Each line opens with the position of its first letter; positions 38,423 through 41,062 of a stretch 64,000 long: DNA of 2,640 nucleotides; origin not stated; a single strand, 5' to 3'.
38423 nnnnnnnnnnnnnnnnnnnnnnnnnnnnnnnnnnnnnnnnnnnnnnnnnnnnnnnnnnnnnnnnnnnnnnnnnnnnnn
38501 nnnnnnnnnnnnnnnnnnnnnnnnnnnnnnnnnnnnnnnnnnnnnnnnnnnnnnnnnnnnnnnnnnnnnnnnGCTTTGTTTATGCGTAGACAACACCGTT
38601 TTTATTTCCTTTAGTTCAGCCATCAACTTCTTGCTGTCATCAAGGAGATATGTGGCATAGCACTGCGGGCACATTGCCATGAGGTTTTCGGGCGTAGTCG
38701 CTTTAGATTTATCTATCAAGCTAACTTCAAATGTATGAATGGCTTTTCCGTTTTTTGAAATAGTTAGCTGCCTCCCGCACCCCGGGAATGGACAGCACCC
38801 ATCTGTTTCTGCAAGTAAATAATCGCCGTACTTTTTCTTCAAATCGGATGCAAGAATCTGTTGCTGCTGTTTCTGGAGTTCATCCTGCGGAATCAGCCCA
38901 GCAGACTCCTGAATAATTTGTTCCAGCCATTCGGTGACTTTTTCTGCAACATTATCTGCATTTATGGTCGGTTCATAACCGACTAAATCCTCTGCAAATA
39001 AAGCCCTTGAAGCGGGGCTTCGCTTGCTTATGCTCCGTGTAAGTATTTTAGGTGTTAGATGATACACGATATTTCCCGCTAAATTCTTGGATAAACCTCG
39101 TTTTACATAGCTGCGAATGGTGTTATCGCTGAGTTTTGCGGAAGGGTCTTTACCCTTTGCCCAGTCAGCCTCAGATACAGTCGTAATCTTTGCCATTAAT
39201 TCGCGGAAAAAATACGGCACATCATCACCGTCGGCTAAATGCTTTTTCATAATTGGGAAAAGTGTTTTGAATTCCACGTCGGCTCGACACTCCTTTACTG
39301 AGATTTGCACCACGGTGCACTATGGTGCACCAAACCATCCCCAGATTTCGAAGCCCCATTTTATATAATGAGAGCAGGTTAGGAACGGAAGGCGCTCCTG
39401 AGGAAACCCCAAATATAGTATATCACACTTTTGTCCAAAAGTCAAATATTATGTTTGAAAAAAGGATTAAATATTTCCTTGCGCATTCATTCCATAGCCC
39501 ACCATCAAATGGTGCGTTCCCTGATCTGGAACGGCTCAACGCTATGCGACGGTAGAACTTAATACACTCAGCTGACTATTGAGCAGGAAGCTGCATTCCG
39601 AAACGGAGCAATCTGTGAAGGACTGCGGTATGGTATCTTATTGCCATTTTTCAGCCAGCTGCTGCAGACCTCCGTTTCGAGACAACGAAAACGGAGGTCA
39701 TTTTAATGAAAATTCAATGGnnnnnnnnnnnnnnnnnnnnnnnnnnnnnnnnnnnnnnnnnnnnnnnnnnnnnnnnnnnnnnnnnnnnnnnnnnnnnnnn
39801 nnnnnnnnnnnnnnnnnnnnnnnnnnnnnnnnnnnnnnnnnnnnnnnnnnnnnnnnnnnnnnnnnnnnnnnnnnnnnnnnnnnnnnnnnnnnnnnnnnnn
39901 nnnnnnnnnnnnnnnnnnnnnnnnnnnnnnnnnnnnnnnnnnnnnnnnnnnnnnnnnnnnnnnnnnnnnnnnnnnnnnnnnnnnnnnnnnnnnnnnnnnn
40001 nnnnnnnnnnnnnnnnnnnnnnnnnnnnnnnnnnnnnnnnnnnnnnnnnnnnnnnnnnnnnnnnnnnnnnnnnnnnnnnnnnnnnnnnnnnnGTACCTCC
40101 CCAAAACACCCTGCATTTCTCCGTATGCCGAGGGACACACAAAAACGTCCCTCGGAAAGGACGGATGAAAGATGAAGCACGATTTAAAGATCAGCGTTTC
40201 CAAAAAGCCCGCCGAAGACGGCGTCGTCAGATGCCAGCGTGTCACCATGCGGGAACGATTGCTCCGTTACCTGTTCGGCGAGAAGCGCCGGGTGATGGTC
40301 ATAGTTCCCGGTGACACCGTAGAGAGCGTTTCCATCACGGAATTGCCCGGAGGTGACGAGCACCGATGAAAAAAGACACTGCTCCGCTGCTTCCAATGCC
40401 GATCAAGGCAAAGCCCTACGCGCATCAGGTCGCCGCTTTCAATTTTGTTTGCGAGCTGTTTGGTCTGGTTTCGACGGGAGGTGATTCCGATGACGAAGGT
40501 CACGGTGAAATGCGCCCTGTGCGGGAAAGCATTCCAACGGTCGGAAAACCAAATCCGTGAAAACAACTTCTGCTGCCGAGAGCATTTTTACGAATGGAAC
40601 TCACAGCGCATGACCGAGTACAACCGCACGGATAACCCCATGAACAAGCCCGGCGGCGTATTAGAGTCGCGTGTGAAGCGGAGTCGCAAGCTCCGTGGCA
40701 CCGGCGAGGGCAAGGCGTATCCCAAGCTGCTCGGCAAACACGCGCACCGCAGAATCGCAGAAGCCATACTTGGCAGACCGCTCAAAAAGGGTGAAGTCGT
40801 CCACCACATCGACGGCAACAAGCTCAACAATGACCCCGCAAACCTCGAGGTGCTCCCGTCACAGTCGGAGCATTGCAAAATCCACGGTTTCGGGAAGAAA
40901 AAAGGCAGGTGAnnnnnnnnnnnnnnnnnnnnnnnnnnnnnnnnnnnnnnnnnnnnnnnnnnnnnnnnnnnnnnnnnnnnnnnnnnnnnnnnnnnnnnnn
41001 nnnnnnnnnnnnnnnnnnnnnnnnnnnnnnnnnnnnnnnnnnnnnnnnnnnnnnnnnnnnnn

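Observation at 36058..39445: Candidate Lamassu/ABC-three-component-like antiphage operon: HNH-motif protein + small protein + coiled-coil P-loop ATPase + XRE regulator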

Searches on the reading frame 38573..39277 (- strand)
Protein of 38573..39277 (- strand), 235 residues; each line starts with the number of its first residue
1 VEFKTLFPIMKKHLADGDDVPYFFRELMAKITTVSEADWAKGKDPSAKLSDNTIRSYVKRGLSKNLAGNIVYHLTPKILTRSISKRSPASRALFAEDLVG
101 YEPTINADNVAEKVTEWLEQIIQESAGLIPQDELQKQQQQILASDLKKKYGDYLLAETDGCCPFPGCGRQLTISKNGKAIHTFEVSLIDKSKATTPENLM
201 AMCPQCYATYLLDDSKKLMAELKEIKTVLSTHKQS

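Call 28: search_protein_representatives(protein=window:38573-39277:-)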
Query: 235 residues. Proteins with E-value up to 0.001 (for the whole library): 195; up to 1e-10: 103; up to 1e-30: 29. The best 150 are listed.
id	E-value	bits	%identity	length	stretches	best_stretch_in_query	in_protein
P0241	9.8e-86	303.2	59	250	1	1-233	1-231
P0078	7.8e-85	300.2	62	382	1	1-234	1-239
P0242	2.7e-66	239.6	51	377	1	2-231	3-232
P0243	7.0e-66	238.2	48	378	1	1-235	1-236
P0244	1.6e-58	214.1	49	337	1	21-229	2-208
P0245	6.8e-58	212.1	44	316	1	1-234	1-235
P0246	3.4e-56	206.6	43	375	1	1-235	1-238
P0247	3.2e-55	203.4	41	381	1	2-231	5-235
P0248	2.5e-54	200.5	45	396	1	1-230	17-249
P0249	1.7e-52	194.5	46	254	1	1-203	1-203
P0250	5.8e-52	192.7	49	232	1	1-187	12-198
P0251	3.3e-50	187.0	43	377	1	1-230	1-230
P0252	8.1e-49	182.5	42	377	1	1-234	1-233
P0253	3.5e-48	180.4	42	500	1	1-229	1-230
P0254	2.8e-46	174.2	40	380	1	1-234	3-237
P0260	5.7e-39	150.3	54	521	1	1-135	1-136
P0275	3.1e-24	102.1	30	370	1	18-233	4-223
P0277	1.6e-23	99.7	42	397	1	1-139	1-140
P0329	1.1e-11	61.1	24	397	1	2-230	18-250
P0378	5.4e-07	45.7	32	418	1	129-227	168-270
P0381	6.7e-07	45.4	38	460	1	144-217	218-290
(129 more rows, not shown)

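Call 53: search_protein_families(library=pfam, proteins=[P0260, P0277, P0253, P0381, P0378, P0275, P0329], max_evalue=0.01)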
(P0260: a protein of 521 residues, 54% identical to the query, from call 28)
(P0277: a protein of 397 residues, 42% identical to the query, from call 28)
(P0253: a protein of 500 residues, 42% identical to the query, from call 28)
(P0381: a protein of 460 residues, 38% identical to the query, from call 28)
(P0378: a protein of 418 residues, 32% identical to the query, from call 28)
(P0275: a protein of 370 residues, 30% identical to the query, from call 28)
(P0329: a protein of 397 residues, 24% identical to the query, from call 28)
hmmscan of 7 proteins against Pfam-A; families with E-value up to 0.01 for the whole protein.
P0260 (521 aa): 3 families
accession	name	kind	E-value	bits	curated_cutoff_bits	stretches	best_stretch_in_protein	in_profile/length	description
PF00668.25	Condensation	-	1.6e-19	70.4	30.6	1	385-521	2-146/456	Condensation domain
PF13193.12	AMP-binding_C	-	9.6e-12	46.1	24.5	1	201-280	1-76/76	AMP-binding enzyme C-terminal domain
PF00550.31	PP-binding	-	8.1e-10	39.3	20.8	1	309-368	3-65/67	Phosphopantetheine attachment site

P0277 (397 aa): 1 family
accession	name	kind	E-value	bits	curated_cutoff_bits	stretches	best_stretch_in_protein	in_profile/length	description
PF16032.11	DUF4788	-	0.0055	16.1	27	0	105-163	103-163/229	Domain of unknown function (DUF4788)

P0253 (500 aa): 0 families

P0381 (460 aa): 1 family
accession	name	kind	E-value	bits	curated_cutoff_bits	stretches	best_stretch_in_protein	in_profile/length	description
PF20277.3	CTD11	-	1.1e-21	78.2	27.7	1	315-447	6-138/138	C-terminal domain 11 of the ABC-three component (ABC-3C) systems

P0378 (418 aa): 1 family
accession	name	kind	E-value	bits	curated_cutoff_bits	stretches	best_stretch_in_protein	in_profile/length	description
PF20277.3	CTD11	-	2.7e-29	102.9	27.7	1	281-413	4-138/138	C-terminal domain 11 of the ABC-three component (ABC-3C) systems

P0275 (370 aa): 1 family
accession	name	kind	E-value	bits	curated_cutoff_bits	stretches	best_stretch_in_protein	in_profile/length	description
PF20277.3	CTD11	-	6.1e-35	121.2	27.7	1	230-364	6-138/138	C-terminal domain 11 of the ABC-three component (ABC-3C) systems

P0329 (397 aa): 1 family
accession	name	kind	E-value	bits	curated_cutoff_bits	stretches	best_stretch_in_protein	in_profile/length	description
PF20277.3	CTD11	-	1.7e-23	84.1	27.7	1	260-392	6-138/138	C-terminal domain 11 of the ABC-three component (ABC-3C) systems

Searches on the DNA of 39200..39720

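Call 56: search_rna_families(source=window, start=39200, end=39720, threshold=evalue, max_evalue=10)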
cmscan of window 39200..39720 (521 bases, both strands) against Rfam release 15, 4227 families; matches with E-value up to 10: 4.
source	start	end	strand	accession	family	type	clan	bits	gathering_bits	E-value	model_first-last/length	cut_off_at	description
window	39502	39661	+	RF02960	DUF2800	Cis-reg;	-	113.4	60.2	1.9e-21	1-158/158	no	DUF2800 RNA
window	39243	39309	-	RF04353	Plastid-psbN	Cis-reg;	-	20.8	50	0.42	1-61/61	no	Plastid-psbN 5UTR RNA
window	39314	39331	+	RF02066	STnc320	Gene; sRNA;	-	14.9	50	4.7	25-42/55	no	Salmonella enterica sRNA STnc320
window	39356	39458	+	RF00619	U6atac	Gene; snRNA; splicing;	CL00009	10.2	33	5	1-126/126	no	U6atac minor spliceosomal RNA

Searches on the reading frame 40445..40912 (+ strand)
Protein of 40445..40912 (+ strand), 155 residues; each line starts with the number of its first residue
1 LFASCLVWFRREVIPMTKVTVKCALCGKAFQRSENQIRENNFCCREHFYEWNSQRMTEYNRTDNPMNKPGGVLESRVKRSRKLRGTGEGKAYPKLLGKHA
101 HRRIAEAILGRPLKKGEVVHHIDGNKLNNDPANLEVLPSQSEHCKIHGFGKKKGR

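Call 40: search_protein_families(library=phrogs, proteins=[window:40445-40912:+], max_evalue=0.00001)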
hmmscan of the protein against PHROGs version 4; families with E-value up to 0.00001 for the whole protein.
window:40445-40912:+ (155 aa): 10 families
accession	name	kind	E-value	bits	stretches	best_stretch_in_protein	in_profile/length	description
phrog_15471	-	DNA, RNA and nucleotide metabolism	2.7e-15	57.7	1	98-147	32-80/183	HNH endonuclease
phrog_1271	-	DNA, RNA and nucleotide metabolism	5.4e-14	53.3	1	15-152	207-321/361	HNH endonuclease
phrog_14913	-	DNA, RNA and nucleotide metabolism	1.3e-12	48.9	1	101-152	43-93/149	HNH endonuclease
phrog_21964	-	DNA, RNA and nucleotide metabolism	1.8e-10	41.9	1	99-148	165-213/244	HNH endonuclease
phrog_59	-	DNA, RNA and nucleotide metabolism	4e-10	40.6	1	98-136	189-225/423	HNH endonuclease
phrog_7545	-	DNA, RNA and nucleotide metabolism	7.9e-10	40.2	1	100-151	86-137/160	HNH endonuclease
phrog_20891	-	DNA, RNA and nucleotide metabolism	1.3e-09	39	1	56-137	115-193/219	HNH endonuclease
phrog_10730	-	DNA, RNA and nucleotide metabolism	9.4e-09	36.3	1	100-143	95-138/234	HNH endonuclease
phrog_959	-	DNA, RNA and nucleotide metabolism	4.1e-08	34.1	1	100-138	60-98/138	HNH endonuclease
phrog_19902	-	DNA, RNA and nucleotide metabolism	5.9e-08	33.7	1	18-148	9-137/221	HNH endonuclease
